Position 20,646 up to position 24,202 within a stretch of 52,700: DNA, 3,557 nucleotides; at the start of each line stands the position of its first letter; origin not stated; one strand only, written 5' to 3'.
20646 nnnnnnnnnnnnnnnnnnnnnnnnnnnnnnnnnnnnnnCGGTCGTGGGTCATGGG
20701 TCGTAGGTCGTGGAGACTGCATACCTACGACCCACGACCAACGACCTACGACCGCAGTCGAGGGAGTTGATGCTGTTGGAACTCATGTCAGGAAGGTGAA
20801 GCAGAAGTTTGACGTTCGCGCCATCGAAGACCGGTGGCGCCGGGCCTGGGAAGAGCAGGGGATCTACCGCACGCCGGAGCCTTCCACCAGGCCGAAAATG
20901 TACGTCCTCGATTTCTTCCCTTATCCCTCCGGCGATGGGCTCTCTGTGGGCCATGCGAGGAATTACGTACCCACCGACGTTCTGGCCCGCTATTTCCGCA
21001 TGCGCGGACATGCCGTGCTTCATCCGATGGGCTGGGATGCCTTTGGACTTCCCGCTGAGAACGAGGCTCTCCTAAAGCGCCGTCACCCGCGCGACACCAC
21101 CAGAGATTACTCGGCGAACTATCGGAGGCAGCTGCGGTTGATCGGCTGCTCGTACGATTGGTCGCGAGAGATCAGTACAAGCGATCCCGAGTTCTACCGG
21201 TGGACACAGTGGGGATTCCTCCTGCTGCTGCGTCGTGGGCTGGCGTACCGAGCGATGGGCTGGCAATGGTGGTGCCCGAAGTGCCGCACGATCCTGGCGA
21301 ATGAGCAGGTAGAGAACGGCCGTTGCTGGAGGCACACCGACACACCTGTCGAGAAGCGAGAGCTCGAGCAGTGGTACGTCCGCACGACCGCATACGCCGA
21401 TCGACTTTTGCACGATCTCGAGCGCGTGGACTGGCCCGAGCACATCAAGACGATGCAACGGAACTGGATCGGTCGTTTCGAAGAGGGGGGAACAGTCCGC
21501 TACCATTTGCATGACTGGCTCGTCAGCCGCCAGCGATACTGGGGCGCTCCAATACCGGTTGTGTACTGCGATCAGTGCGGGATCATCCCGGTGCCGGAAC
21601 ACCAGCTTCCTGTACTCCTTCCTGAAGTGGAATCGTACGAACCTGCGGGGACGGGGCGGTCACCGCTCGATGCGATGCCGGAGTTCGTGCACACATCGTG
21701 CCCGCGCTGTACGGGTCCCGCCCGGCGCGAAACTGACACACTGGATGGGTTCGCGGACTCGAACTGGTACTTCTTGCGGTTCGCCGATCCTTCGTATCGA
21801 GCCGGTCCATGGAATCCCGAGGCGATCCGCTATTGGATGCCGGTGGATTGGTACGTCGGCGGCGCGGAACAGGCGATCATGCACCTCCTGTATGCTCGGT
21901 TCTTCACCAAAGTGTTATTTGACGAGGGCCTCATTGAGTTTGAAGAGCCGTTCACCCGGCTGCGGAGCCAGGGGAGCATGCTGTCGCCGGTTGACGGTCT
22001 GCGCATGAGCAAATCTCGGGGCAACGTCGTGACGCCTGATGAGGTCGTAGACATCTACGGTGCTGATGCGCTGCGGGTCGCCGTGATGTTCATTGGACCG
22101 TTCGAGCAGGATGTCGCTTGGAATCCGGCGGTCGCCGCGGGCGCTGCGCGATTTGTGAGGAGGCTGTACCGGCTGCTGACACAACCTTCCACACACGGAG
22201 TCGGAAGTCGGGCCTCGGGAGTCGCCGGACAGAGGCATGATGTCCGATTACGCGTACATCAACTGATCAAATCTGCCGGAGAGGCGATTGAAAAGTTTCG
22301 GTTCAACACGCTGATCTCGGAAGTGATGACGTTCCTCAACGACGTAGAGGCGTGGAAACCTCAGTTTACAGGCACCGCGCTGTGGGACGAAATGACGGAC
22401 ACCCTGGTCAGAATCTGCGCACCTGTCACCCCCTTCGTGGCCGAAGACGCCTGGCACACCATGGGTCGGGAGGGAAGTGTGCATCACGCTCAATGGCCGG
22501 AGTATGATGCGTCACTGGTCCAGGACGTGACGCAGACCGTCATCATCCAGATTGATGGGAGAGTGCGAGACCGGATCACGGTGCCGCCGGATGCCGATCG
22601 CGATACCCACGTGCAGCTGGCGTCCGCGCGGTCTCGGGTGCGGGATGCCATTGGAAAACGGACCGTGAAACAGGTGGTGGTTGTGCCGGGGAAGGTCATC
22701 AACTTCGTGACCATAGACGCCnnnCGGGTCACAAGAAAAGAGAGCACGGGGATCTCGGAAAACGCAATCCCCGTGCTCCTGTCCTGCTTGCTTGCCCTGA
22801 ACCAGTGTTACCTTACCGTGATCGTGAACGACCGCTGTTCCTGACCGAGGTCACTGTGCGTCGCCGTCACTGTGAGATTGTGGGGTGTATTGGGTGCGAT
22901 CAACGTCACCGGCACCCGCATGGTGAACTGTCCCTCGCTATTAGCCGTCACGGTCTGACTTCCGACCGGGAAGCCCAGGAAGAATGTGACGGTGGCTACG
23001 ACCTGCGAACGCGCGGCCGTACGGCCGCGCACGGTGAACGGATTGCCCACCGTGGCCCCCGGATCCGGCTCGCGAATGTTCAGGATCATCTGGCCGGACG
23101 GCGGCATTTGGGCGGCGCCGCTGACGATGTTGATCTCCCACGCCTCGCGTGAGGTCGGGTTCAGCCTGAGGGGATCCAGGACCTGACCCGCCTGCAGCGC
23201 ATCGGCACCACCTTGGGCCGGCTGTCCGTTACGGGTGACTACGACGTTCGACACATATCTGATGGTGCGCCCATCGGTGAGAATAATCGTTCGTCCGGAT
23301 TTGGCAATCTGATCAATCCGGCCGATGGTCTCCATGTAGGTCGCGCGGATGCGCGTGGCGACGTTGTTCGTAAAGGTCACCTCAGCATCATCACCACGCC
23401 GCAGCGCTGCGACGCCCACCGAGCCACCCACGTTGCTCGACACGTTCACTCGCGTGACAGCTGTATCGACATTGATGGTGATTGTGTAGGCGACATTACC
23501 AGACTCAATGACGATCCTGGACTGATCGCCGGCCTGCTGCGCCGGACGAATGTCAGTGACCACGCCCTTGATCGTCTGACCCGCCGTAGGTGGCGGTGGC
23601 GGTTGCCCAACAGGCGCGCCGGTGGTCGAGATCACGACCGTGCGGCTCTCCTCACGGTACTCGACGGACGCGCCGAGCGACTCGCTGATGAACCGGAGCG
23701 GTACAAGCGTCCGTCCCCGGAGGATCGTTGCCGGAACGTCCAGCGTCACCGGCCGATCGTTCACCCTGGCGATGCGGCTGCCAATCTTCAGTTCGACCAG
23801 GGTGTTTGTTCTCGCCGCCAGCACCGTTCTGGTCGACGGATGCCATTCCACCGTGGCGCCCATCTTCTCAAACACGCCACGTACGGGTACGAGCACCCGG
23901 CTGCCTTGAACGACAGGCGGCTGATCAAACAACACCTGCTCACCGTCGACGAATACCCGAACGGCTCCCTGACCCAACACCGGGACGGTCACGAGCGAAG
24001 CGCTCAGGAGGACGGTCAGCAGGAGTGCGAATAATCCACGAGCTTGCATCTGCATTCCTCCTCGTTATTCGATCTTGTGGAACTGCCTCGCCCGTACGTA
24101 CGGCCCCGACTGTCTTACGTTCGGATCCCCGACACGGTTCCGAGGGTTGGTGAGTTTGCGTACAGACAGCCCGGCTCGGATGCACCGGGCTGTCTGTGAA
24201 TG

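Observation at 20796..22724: Tandem second leucyl-tRNA synthetase with the CP1 editing domain cleanly excised and HIGH degenerated to SVGH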

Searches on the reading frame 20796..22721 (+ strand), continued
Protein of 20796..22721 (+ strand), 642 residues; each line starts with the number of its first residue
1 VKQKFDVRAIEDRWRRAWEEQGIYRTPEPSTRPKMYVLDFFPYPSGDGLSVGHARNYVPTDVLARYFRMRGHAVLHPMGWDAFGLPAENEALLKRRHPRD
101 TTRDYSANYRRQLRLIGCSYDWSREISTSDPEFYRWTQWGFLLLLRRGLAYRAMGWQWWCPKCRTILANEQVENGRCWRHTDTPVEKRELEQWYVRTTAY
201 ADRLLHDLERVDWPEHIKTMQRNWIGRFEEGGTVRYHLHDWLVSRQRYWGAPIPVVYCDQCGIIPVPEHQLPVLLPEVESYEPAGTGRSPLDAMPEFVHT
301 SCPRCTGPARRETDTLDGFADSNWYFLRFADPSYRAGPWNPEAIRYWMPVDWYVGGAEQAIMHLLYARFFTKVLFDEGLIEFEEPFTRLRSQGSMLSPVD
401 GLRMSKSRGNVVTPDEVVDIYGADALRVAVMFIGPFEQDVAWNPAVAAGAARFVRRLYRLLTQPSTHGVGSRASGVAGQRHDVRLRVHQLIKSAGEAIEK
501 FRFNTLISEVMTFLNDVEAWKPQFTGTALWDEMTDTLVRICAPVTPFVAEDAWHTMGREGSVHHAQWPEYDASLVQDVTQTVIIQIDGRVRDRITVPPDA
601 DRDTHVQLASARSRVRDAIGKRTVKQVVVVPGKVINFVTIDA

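Call 83: list_cluster_members(proteins=[P0442, P0443, P0449, P0483, P0488, P0441, P0421, P0424, P0482, P0503])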
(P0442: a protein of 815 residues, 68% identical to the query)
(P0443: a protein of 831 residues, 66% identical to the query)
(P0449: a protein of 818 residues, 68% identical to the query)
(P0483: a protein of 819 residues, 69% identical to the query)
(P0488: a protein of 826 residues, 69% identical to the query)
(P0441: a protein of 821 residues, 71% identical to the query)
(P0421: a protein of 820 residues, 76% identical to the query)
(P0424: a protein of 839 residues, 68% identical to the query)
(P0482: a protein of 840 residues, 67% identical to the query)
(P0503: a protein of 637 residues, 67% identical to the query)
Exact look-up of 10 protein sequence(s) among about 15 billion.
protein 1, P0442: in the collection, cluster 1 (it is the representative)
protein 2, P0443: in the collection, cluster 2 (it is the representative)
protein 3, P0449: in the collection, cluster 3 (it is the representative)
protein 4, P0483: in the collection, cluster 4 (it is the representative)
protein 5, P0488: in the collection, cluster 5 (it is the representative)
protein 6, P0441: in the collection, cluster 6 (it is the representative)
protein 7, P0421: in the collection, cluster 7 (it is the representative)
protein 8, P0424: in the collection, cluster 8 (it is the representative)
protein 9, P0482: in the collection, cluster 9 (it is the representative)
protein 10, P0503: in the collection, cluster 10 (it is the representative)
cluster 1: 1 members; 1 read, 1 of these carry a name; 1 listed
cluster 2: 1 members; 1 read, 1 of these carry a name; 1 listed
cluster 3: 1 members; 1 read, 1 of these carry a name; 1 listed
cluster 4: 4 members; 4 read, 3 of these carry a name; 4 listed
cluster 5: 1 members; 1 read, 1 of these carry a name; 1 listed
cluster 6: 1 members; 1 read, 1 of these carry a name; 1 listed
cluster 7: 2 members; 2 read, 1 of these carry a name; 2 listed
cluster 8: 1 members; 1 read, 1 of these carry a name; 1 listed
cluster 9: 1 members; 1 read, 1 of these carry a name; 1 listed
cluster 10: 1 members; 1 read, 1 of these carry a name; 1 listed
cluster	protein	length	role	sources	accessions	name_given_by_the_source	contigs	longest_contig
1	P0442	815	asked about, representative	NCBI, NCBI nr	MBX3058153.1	MAG: leucine--tRNA ligase [Anaerolineae bacterium] | leucine--tRNA ligase [Anaerolineae bacterium]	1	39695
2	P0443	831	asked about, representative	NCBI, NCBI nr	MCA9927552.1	MAG: leucine--tRNA ligase [Anaerolineales bacterium] | leucine--tRNA ligase [Anaerolineales bacterium]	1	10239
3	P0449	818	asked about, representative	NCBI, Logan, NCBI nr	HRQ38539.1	MAG TPA: leucine--tRNA ligase [Chloroflexota bacterium] | leucine--tRNA ligase [Chloroflexota bacterium]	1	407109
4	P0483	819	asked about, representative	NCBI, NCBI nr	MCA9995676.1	MAG: leucine--tRNA ligase [Anaerolineales bacterium] | leucine--tRNA ligase [Anaerolineales bacterium]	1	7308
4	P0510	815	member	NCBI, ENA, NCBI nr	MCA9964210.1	MAG: leucine--tRNA ligase [Anaerolineales bacterium] | leucine--tRNA ligase [Anaerolineales bacterium]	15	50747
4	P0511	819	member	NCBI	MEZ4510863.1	MAG: leucine--tRNA ligase [Chloroflexota bacterium]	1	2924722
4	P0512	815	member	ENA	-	-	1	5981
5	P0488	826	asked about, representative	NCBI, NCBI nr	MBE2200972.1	MAG: leucine--tRNA ligase [Anaerolinea sp.] | leucine--tRNA ligase [Anaerolinea sp.]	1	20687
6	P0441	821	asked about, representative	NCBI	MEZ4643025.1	MAG: leucine--tRNA ligase [Chloroflexota bacterium]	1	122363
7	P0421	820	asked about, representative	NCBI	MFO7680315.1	MAG: leucine--tRNA ligase [Chloroflexota bacterium]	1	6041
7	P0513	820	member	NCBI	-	-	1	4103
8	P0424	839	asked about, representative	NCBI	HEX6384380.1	MAG TPA: leucine--tRNA ligase [Anaerolineae bacterium]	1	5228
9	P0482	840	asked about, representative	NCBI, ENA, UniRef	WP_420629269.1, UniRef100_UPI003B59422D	leucine--tRNA ligase [Candidatus Leptofilum sp.] | leucine--tRNA ligase n=1 Tax=Candidatus Leptofilum sp. TaxID=3241576 RepID=UPI003B59422D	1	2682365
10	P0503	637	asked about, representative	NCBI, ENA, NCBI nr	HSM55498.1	MAG TPA: class I tRNA ligase family protein [Candidatus Sulfomarinibacteraceae bacterium] | class I tRNA ligase family protein [Candidatus Sulfomarinibacteraceae bacterium]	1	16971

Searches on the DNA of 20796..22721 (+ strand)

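Call 27: search_rna_families(sources=[L081, L084], threshold=evalue, max_evalue=0.001)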
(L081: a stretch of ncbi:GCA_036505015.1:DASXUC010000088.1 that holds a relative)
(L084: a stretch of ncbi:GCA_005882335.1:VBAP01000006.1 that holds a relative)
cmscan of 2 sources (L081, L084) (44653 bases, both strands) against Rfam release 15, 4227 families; matches with E-value up to 0.001: 4.
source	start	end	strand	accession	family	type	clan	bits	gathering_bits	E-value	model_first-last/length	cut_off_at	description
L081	6202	6497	+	RF00230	T-box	Cis-reg; leader;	-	70.2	93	2.5e-13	1-219/219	no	T-box leader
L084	6052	6123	+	RF00005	tRNA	Gene; tRNA;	CL00001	67.9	29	8.1e-13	1-71/71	no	tRNA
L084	2603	2691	+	RF00027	let-7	Gene; miRNA;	CL00148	48.4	53.5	5e-07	1-84/84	no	let-7 microRNA precursor family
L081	6367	6441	+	RF00023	tmRNA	Gene;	CL00001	46.1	47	3.1e-15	1-374/374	no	transfer-messenger RNA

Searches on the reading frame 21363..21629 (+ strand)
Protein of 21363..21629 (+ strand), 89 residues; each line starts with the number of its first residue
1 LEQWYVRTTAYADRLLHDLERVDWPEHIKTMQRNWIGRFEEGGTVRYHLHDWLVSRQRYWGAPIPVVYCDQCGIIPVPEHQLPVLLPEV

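Call 44: search_solved_structures(query=window:21363-21629:+, max_evalue=0.001, show_alignments=5)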
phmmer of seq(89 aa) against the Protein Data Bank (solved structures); distinct sequences matched with E-value up to 0.001: 27.
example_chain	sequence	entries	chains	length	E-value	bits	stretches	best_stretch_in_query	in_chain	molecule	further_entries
1h3n_A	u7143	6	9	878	3e-36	126.7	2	42-88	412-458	LEUCYL-TRNA SYNTHETASE | AMINOACYL-TRNA SYNTHETASE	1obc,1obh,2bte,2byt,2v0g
2v0c_A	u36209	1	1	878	3e-36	126.7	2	42-88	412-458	AMINOACYL-TRNA SYNTHETASE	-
6q89_A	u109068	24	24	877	2.2e-29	104.6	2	45-88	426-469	Leucine--tRNA ligase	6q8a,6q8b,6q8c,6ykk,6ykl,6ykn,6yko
7nu1_A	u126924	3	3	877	2.2e-29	104.6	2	45-88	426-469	Leucine--tRNA ligase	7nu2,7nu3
7nty_A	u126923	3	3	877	2.2e-29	104.6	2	45-88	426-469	Leucine--tRNA ligase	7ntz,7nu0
7nua_A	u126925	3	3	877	2.2e-29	104.6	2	45-88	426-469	Leucine--tRNA ligase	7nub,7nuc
9twt_A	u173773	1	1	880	3.5e-29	104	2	2-69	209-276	Leucine--tRNA ligase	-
5omw_A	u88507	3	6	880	3.5e-29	104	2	2-69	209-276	Leucine--tRNA ligase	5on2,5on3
9twr_A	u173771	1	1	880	3.6e-29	103.9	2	2-69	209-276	Leucine--tRNA ligase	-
9twv_A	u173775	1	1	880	3.6e-29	103.9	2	2-69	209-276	Leucine--tRNA ligase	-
9tjv_A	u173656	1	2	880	3.6e-29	103.9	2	2-69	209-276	Leucine--tRNA ligase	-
3zgz_A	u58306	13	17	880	3.6e-29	103.9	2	2-69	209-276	LEUCINE--TRNA LIGASE | LEUCYL-TRNA SYNTHETASE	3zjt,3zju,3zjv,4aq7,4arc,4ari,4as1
9tjw_A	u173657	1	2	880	3.7e-29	103.9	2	2-69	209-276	Leucine--tRNA ligase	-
9twu_A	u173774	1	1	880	3.7e-29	103.9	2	2-69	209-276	Leucine--tRNA ligase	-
9tws_A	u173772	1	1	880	4.4e-29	103.6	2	2-63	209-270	Leucine--tRNA ligase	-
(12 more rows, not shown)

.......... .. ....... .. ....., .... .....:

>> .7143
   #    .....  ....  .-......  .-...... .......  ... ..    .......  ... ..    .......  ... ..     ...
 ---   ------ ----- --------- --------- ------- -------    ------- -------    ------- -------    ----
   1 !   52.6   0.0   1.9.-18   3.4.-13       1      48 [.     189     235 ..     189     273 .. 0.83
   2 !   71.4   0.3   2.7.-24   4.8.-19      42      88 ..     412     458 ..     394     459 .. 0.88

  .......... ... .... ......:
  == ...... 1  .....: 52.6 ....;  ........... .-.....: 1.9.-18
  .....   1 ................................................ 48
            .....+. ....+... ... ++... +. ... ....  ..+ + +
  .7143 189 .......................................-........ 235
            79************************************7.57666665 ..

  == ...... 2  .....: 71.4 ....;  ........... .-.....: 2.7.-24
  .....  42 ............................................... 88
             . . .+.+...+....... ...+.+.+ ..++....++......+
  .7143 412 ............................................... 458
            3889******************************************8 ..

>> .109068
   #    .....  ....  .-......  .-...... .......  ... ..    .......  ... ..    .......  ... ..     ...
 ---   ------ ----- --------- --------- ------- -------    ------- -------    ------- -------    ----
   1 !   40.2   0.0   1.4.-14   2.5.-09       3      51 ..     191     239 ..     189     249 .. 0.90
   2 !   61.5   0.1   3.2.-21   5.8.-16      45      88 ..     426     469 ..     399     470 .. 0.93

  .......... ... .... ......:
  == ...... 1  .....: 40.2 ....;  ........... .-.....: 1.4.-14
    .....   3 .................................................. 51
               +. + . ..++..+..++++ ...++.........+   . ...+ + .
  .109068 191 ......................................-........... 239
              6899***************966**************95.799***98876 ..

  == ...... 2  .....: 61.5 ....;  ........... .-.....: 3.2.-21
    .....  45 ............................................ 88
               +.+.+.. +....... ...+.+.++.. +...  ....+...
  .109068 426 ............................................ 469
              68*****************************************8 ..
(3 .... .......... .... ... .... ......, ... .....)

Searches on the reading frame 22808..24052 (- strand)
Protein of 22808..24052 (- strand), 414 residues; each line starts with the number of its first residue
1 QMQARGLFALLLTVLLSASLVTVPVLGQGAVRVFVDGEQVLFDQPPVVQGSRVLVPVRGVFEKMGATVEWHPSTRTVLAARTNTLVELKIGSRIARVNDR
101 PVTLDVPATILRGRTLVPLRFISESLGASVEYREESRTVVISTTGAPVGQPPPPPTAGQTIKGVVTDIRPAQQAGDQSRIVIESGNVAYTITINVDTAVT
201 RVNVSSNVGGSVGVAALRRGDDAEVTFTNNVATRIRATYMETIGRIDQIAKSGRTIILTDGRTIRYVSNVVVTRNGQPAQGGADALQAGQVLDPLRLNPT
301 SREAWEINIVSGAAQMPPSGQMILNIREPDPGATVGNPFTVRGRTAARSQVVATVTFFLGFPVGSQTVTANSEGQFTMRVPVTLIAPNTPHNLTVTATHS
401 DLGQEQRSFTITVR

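Call 71: search_protein_families(library=pfam, proteins=[window:22808-24052:-], max_evalue=0.00001)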
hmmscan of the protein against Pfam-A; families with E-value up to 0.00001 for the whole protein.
window:22808-24052:- (414 aa): 1 family
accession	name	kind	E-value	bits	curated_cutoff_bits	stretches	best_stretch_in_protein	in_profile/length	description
PF07833.16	Cu_amine_oxidN1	-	2.7e-37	127.4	24.2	1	34-141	1-108/108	Copper amine oxidase N-terminal domain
